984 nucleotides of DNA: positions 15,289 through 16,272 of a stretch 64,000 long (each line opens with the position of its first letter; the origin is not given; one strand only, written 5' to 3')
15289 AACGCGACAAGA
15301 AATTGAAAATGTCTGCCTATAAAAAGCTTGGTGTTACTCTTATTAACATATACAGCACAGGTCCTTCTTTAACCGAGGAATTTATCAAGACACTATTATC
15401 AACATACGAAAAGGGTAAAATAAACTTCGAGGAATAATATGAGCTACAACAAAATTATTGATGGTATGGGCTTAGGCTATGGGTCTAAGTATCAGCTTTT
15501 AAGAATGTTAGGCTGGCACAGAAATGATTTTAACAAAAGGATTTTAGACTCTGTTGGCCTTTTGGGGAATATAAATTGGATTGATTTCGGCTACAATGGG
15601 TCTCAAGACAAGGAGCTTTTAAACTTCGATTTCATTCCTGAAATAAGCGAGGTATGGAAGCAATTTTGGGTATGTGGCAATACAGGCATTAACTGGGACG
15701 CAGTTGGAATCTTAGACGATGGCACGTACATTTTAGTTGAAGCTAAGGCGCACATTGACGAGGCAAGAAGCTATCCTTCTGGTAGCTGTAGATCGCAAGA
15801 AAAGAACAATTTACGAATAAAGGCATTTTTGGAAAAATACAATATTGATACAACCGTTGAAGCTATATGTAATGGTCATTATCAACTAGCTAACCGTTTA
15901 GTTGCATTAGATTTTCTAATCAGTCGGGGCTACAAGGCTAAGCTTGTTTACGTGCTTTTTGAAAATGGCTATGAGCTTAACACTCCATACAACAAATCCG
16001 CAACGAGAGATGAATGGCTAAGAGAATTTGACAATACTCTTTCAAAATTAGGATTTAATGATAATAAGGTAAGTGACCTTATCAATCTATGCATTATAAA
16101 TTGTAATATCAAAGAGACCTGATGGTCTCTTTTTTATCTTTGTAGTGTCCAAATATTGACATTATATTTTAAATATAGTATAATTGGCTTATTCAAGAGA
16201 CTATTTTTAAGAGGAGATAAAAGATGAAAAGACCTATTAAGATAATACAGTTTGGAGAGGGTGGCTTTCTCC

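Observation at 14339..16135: Orphan two-gene nuclease-like cassette: candidate undescribed defence or restriction-type module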

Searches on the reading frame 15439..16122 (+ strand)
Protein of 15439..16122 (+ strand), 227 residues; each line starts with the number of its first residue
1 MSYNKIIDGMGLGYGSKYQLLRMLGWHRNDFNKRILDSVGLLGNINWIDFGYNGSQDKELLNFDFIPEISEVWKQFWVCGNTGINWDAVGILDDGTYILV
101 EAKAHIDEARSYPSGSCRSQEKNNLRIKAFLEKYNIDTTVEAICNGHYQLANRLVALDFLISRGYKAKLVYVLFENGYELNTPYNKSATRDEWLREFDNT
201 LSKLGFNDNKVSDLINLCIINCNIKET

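Call 3: search_protein_families(library=pfam, proteins=[window:15439-16122:+], max_evalue=1)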
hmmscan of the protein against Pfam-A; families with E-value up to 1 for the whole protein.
window:15439-16122:+ (227 aa): 0 families

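Call 4: search_protein_families(library=padloc, proteins=[window:15439-16122:+], max_evalue=1)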
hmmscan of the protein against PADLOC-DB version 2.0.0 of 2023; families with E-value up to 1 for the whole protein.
window:15439-16122:+ (227 aa): 0 families

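Call 5: search_protein_families(library=ncbifam, proteins=[window:15439-16122:+], max_evalue=1)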
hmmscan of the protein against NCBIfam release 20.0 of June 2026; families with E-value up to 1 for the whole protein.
window:15439-16122:+ (227 aa): 0 families

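Call 7: search_solved_structures(query=window:15439-16122:+, max_evalue=10, show_alignments=2)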
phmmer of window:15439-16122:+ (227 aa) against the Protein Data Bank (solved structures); distinct sequences matched with E-value up to 10: 0.

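Call 8: search_protein_families(library=phrogs, proteins=[window:15439-16122:+], max_evalue=1)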
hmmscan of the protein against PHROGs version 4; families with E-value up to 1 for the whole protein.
window:15439-16122:+ (227 aa): 1 family
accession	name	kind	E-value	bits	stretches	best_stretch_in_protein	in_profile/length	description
phrog_4025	-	unknown function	0.041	15.4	1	115-145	43-73/87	-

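Call 10: find_homologous_proteins(query=window:15439-16122:+)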
Query window:15439-16122:+ (227 aa): 125 proteins with E <= 0.001 among 336 candidates; the best 120 are listed.
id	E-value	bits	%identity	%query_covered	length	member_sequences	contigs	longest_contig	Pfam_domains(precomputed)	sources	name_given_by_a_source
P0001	8.6e-147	505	96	100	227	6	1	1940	-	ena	-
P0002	1.8e-115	402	78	98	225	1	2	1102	-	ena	-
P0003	9.0e-100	351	72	95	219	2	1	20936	-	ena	-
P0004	1.1e-96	341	67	99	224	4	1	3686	-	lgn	-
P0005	1.8e-85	304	59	99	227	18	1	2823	-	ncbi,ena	-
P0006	9.6e-84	299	60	98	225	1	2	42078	-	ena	-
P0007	7.6e-82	292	57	97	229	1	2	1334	-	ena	-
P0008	4.4e-81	290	57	98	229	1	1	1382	-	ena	-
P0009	1.4e-80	288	58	99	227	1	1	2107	-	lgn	-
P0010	6.0e-80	286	56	100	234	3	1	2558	-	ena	-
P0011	2.3e-78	281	55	100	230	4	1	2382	-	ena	-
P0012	3.0e-78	281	55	99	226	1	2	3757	-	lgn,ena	-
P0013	5.9e-78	280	58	98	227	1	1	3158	-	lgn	-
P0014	6.7e-78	280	57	98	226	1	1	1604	-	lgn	-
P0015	1.3e-76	275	53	99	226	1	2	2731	-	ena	-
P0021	1.3e-74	269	55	97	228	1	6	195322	-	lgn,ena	-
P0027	5.6e-73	263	53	98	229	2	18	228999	-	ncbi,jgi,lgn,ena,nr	ncbi:MAG: hypothetical protein E7611_01080 [Ruminococcaceae bacterium]|nr:hypothetical protein [Osci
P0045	1.1e-65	240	49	100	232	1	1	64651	-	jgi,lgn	-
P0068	2.1e-23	101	33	96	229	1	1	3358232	-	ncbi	-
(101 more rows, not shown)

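Call 20: find_encoding_contigs(protein=P0027, flank=8000, max_places=4)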
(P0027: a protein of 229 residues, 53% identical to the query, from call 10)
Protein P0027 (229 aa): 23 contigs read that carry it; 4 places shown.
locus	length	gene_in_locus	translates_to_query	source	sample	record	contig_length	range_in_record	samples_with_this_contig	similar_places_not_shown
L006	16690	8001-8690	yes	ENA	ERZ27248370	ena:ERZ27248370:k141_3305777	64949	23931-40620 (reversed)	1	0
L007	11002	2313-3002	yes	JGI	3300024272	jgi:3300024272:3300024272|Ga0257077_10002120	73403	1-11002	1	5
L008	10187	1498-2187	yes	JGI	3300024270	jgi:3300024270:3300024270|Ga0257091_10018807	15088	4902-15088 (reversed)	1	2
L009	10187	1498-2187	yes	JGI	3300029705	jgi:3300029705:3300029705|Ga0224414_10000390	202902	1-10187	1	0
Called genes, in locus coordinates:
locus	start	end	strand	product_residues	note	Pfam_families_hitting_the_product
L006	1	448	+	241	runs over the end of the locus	PF16316:DUF4956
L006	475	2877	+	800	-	PF14262:Cthe_2159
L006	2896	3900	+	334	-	-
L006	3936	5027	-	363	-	PF01636:APH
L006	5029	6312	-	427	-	PF01408:GFO_IDH_MocA, PF02894:GFO_IDH_MocA_C, PF22725:GFO_IDH_MocA_C3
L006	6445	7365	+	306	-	PF02311:AraC_binding, PF07883:Cupin_2, PF12833:HTH_18, PF00165:HTH_AraC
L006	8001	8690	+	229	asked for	-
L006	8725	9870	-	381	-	PF01979:Amidohydro_1, PF07969:Amidohydro_3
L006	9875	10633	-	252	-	PF01182:Glucosamine_iso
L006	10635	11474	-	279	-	PF01261:AP_endonuc_2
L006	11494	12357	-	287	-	PF01408:GFO_IDH_MocA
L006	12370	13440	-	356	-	PF01408:GFO_IDH_MocA, PF22725:GFO_IDH_MocA_C3, PF02894:GFO_IDH_MocA_C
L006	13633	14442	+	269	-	PF02311:AraC_binding, PF07883:Cupin_2 (weak), PF00165:HTH_AraC (faint), PF12833:HTH_18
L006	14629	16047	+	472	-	PF01235:Na_Ala_symp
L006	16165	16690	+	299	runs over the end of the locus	PF00892:EamA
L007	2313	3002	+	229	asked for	-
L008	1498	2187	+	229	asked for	-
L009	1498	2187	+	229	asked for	-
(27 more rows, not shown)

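Call 21: find_encoding_contigs(protein=P0021, flank=8000, max_places=3)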
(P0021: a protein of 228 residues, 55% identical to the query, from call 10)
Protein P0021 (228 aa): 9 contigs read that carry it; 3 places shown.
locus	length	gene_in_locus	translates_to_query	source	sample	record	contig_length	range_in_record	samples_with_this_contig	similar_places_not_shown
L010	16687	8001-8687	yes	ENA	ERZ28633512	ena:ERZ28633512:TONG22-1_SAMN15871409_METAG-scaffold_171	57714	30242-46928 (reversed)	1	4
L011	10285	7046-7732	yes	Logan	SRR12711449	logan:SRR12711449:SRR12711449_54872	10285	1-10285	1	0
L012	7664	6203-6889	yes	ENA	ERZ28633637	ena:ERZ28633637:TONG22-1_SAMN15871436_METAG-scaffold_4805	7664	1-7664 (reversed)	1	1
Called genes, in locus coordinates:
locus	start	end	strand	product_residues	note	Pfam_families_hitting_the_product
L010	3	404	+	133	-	PF01957:NfeD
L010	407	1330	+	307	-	PF01145:Band_7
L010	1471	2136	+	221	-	PF13151:DUF3990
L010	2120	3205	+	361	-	-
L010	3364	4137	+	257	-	PF00106:adh_short, PF08659:KR, PF13561:adh_short_C2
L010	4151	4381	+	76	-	-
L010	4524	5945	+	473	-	-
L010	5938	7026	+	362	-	-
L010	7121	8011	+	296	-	PF02082:Rrf2 (weak), PF13280:WYL (weak)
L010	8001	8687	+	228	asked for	-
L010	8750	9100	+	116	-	-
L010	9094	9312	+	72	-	-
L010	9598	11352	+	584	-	-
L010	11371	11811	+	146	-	-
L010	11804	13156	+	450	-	-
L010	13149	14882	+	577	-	-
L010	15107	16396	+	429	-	PF09903:DUF2130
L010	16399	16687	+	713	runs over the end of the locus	PF11074:DUF2779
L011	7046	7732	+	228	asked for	-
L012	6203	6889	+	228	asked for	-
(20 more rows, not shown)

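Call 22: find_encoding_contigs(protein=P0068, flank=8000, max_places=3)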
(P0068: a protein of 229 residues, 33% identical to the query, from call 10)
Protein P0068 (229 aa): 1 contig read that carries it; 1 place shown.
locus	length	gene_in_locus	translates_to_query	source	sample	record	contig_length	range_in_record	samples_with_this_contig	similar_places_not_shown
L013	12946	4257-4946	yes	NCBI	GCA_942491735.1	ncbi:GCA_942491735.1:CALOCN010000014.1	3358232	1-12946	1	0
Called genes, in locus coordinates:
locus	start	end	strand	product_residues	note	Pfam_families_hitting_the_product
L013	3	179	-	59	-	?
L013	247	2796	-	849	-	PF07828:PA-IL, PF13860:FlgD_ig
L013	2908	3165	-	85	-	-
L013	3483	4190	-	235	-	PF03372:Exo_endo_phos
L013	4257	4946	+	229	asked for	-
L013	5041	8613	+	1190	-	PF01839:FG-GAP (faint), PF13517:FG-GAP_3 (weak), PF07593:UnbV_ASPIC (weak), PF02518:HATPase_c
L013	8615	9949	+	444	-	PF00072:Response_reg, PF00158:Sigma54_activat, PF14532:Sigma54_activ_2, PF00004:AAA (weak), PF07724:AAA_2, PF25601:AAA_lid_14, PF02954:HTH_8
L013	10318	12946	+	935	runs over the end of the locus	PF10342:Kre9_KNH, PF01551:Peptidase_M23, PF10342:Kre9_KNH (weak), PF24517:CBM96, PF13860:FlgD_ig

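Call 23: predict_structure(alignment_id=A1)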
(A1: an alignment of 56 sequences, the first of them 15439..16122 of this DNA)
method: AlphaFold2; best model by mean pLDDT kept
length: 227 residues; sequences in the alignment: 56
mean_pLDDT: 91.5   pTM: 0.89
mean pLDDT of the five models: 91.5, 91.2, 90.9, 89.5, 88.5
residues with pLDDT >= 90: 174; 70-90: 39; 50-70: 14; < 50: 0
segments of 3 or more residues with pLDDT < 50: none
pLDDT, mean of each block of 10 residues (from residue 1): 57 80 94 98 95 81 95 92 92 98 93 93 98 97 97 98 98 91 88 96 92 97 81
secondary structure, 60 per line:
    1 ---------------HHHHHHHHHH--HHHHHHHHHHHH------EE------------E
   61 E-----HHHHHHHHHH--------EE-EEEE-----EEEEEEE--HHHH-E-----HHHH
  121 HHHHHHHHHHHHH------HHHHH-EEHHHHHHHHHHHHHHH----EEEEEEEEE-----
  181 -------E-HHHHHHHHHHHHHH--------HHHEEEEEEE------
elements in order: H16-25 H28-39 H67-76 E88-91 E97-103 H106-109 H117-133 H140-144 H148-162 E167-175 H190-203 E215-221

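Call 29: fold_search(model_id=the predicted structure, library=pdb)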
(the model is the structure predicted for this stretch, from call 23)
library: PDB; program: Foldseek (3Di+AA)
matches with E <= 10: 616; with E <= 0.001: 0
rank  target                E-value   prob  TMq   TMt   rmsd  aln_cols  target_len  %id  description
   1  9ibq_A                1.6e-02  0.57  0.29  0.24  11.6       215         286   10  Structure of BstEII with DNA substrate (released 2026-03-04)
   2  9iac_A                8.4e-02  0.12  0.16  0.14  15.2       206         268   13  Structure of the Argonaute-associated Cas4 family protein 1 (ACE1) from Microcystis aeruginosa (MaACE1) (released 2025-04-23)
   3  6kv3_B                1.2e-01  0.23  0.19  0.18  11.1       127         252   12  Crystal Structure of NAD+ Synthetase from Staphylococcus aureus (released 2020-09-09)
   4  2vld_A                1.3e-01  0.41  0.25  0.25   8.5       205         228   10  crystal structure of a repair endonuclease from Pyrococcus abyssi (released 2009-05-19)
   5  2vld_B                1.7e-01  0.38  0.27  0.27   7.8       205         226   10  crystal structure of a repair endonuclease from Pyrococcus abyssi (released 2009-05-19)
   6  8jri_F                1.7e-01  0.03  0.12  0.09  22.4       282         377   12  Cryo-EM structure of human 26S proteasomal RP subcomplex (Ea state) without any bound substrate. (released 2024-12-18)
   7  7lwa_A                2.0e-01  0.06  0.13  0.12  16.6       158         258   14  Human Exonuclease 5 crystal structure (T88E) in complex with ssDNA and Mg (released 2021-07-14)
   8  6ppr_A                2.2e-01  0.06  0.17  0.06  17.8       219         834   15  Cryo-EM structure of AdnA(D934A)-AdnB(D1014A) in complex with AMPPNP and DNA (released 2019-11-20)
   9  9np6_A                2.4e-01  0.15  0.23  0.08  12.7       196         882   12  Cryo-EM structure of AdnA(D934A)-AdnB(D1014A) in complex with AMPPNP and blunt end DNA (released 2025-03-19)
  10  9bgk_F                2.8e-01  0.10  0.19  0.05  12.7       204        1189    8  Structure of V.cholera DdmDE (2D:1E) in complex with DNA (released 2024-10-23)
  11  8ps5_A                3.0e-01  0.11  0.23  0.15  13.6       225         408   11  Escherichia coli SduA complex bound to DNA (released 2025-01-22)
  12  6p4o_D                3.0e-01  0.11  0.18  0.10  11.6       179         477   11  Complex of XPB helicase with Bax1 endonuclease from Sulfurisphaera tokodaii at 3.15 Angstroms resolution (released 2020-06-03)
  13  3vyw_A                3.2e-01  0.06  0.17  0.14  16.9       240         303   12  Crystal structure of MNMC2 from Aquifex Aeolicus (released 2012-10-17)
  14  8ps4_A                3.2e-01  0.05  0.16  0.10  15.8       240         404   11  Escherichia coli SduA complex (released 2025-01-22)
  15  7way_A                3.8e-01  0.06  0.17  0.06  14.5       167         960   16  PlmCasX-sgRNAv1-dsDNA ternary complex at nts loading state (released 2022-03-16)
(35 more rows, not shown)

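Call 32: search_solved_structures(query=A1, max_evalue=10, show_alignments=3)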
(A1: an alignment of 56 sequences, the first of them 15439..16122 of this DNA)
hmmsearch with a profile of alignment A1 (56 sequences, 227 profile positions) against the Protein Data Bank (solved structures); distinct sequences matched with E-value up to 10: 5.
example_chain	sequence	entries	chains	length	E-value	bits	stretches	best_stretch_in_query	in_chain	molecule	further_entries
4fu3_A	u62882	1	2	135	0.054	16.4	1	118-209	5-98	Regulation of nuclear pre-mRNA domain-containing protein 1B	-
4hfg_A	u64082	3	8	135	0.073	15.9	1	118-209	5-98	Regulation of nuclear pre-mRNA domain-containing protein 1B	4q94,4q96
9b9l_A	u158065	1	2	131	0.12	15.2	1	118-209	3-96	Regulation of nuclear pre-mRNA domain-containing protein 1B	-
4jxt_A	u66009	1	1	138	0.34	13.8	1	118-215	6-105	Regulation of nuclear pre-mRNA domain-containing protein 1A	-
4nac_A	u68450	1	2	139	0.42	13.4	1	118-215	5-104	Regulation of nuclear pre-mRNA domain-containing protein 1A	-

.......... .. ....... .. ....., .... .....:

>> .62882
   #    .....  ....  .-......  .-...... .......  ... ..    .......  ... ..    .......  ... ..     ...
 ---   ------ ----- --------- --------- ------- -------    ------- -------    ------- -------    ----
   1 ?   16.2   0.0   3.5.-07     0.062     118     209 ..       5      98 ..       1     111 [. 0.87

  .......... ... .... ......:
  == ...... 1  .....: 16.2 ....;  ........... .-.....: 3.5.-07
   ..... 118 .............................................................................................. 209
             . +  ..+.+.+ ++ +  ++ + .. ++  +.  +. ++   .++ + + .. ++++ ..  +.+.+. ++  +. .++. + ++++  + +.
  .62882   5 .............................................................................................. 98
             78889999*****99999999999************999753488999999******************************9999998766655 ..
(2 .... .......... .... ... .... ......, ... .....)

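Call 37: find_related_loci(query=A4, collection=genome_contigs, flank=8000)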
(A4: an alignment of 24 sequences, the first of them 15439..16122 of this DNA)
Query A4 (227 aa) in genome_contigs; peptide patterns used: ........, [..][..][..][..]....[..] (x = any residue, [..] = any of these).
106 stretches matched a pattern; 51 encode a relative of the query (tblastn E <= 1e-3); 51 distinct loci.
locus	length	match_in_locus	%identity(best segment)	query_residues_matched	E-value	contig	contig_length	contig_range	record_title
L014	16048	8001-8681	72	1-225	1e-106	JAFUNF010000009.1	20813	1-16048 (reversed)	MAG: Clostridia bacterium isolate RGIG4648 Roe_deer_Rectum-4__c1426, whole genome shotgun sequence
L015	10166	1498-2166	53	1-222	6e-77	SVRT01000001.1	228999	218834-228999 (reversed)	MAG: Oscillospiraceae bacterium isolate SIG650 NODE_698_length_228999_cov_7.011334, whole genome shotgun sequence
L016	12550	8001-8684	54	1-227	3e-76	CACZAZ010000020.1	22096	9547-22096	MAG: uncultured Ruminococcus sp. isolate RUG12450 genome assembly, contig: RUG12450_asm_20, whole genome shotgun sequenc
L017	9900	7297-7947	54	1-216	3e-75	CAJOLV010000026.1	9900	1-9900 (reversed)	uncultured Bacilli bacterium isolate Reindeer_2_mag_128 genome assembly, contig: scaffold_6576, whole genome shotgun seq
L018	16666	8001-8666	50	6-225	2e-68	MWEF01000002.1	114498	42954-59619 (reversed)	MAG: Tenericutes bacterium ADurb.Bin087 BWX74_contig000002, whole genome shotgun sequence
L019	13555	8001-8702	33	5-222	8e-31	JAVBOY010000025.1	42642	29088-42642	MAG: Lentimicrobiaceae bacterium isolate EPI_MAG_00121 c_000009921677, whole genome shotgun sequence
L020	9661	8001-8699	32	6-222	1e-30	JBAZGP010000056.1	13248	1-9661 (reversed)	MAG: Lutibacter sp. isolate SO_2017_LW3_49 NODE_13748_length_13248_cov_0.890481_LW162_2017, whole genome shotgun sequenc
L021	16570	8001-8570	38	5-174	1e-26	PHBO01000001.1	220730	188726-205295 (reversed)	MAG: Candidatus Cloacimonetes bacterium HGW-Cloacimonetes-3 08E140C01_z5_2013_Ig3399_v2_scaffold_45, whole genome shotgu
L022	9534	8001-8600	36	10-199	3e-26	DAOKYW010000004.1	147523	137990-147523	MAG TPA_asm: Bacteroidales bacterium isolate AMR_MDS_0034 NODE_64_length_147523_cov_59.574959, whole genome shotgun sequ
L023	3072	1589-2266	33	10-224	2e-23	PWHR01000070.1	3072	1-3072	MAG: Thermoplasmata archaeon isolate T1Sed10_119m T1-Sed10-C45813, whole genome shotgun sequence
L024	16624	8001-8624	30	10-205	5e-21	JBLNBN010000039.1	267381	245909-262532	MAG: Chloroflexota bacterium isolate MAG150 PRJNA951521_bin11_renamed_38, whole genome shotgun sequence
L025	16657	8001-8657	30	10-213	5e-19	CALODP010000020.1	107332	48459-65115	MAG: uncultured Ignavibacteriales bacterium isolate LOGT_bin.0028 genome assembly, contig: contig_39137, whole genome sh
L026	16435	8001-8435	34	60-212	5e-16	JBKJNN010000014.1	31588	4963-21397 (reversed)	MAG: Gemmatimonadaceae bacterium isolate ant_bin.373 k117_5353638, whole genome shotgun sequence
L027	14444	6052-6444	33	52-183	3e-13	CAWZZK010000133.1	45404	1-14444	MAG: Kaistia sp. isolate MAG_11_R8 genome assembly, contig: k141_19268, whole genome shotgun sequence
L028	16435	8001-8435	32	76-217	9e-13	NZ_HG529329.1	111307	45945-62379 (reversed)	Faecalimicrobium dakarense strain FF1, whole genome shotgun sequence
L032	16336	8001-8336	37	68-183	5e-12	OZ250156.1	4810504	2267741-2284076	MAG: Dehalococcoidia bacterium isolate e5f5fd38-eeba-48ed-b54a-83455fc2a46d genome assembly, chromosome: 1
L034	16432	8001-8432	32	74-223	2e-11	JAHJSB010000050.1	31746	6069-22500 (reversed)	MAG: Alphaproteobacteria bacterium isolate OS_PC_MetaG.mb.179 OS_PC_MetaG.mb.179_k141_599705, whole genome shotgun seque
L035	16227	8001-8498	31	51-221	2e-11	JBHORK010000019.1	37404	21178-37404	Verrucomicrobiota bacterium isolate SAG AM-311-M03 NODE_19_length_37404_cov_29.359876, whole genome shotgun sequence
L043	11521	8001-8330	35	66-174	1e-9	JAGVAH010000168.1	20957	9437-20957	MAG: Syntrophobacterales bacterium isolate DeMMO6_13 c_000000053054, whole genome shotgun sequence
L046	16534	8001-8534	27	11-188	8e-9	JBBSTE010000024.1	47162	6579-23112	MAG: Sphingomonadales bacterium isolate SVL2_sbin.13 SVL2_sbin.13_K_121841_L_47162_cov_14.0642, whole genome shotgun seq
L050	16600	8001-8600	26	15-192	4e-8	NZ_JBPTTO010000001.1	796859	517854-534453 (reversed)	Flavobacterium sp. RSSB_23 contig_1, whole genome shotgun sequence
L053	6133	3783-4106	32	74-181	2e-7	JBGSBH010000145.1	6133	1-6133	MAG: Cypionkella sp. isolate NCIPD_CMAR_MAG_6 k141_766495_length_6133_cov_6.0000, whole genome shotgun sequence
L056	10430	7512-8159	26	15-207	7e-7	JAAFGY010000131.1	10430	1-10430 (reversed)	MAG: Flavobacterium sp. isolate Bin2_5 scaffold_2365, whole genome shotgun sequence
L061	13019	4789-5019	36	86-160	1e-5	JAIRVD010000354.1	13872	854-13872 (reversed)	MAG: Clostridiales bacterium isolate Ehx436_bin4 k119_203177, whole genome shotgun sequence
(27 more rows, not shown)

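Call 45: search_protein_families(library=pfam, alignment_id=A5, max_evalue=0.001)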
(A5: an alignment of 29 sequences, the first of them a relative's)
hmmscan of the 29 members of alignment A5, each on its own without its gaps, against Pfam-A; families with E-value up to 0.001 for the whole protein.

A. member 1, L010:7121-8011:+ (296 aa): 3 families
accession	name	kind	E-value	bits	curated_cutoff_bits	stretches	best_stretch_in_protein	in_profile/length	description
PF13280.12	WYL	-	3.4e-07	30.6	21.8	1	124-185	2-69/70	WYL domain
PF02082.26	Rrf2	-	6.9e-06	26.7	30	1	3-72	4-70/132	Iron-dependent Transcriptional regulator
PF08279.18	HTH_11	-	0.00025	21.3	25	1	18-65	11-54/55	HTH domain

B. families by the number of members that match (of 29 scanned): 45 families (the first 25 are shown)
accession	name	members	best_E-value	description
PF00205.28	TPP_enzyme_M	2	2.2e-31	Thiamine pyrophosphate enzyme, central domain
PF02775.26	TPP_enzyme_C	2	6.8e-26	Thiamine pyrophosphate enzyme, C-terminal TPP binding domain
PF02776.23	TPP_enzyme_N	2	8.7e-25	Thiamine pyrophosphate enzyme, N-terminal TPP binding domain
PF22725.1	GFO_IDH_MocA_C3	2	1.3e-19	GFO/IDH/MocA C-terminal domain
PF01408.29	GFO_IDH_MocA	2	2.8e-16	Oxidoreductase family, NAD-binding Rossmann fold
PF02786.22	CPSase_L_D2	1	3.7e-77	Carbamoyl-phosphate synthase L chain, ATP binding domain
PF02811.25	PHP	1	1.8e-48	PHP domain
PF01975.23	SurE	1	8.5e-47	Survival protein SurE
PF00289.28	Biotin_carb_N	1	6.8e-43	Biotin carboxylase, N-terminal domain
PF04546.19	Sigma70_ner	1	1.3e-40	Sigma-70, non-essential region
PF01420.25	Methylase_S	1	1.6e-35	Type I restriction modification DNA specificity domain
PF05193.26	Peptidase_M16_C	1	8.8e-34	Peptidase M16 inactive domain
PF17657.6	DNA_pol3_finger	1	6.7e-32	Bacterial DNA polymerase III alpha subunit finger domain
PF02785.25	Biotin_carb_C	1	1.2e-30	Biotin carboxylase C-terminal domain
PF00675.25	Peptidase_M16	1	2.8e-29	Insulinase (Peptidase family M16)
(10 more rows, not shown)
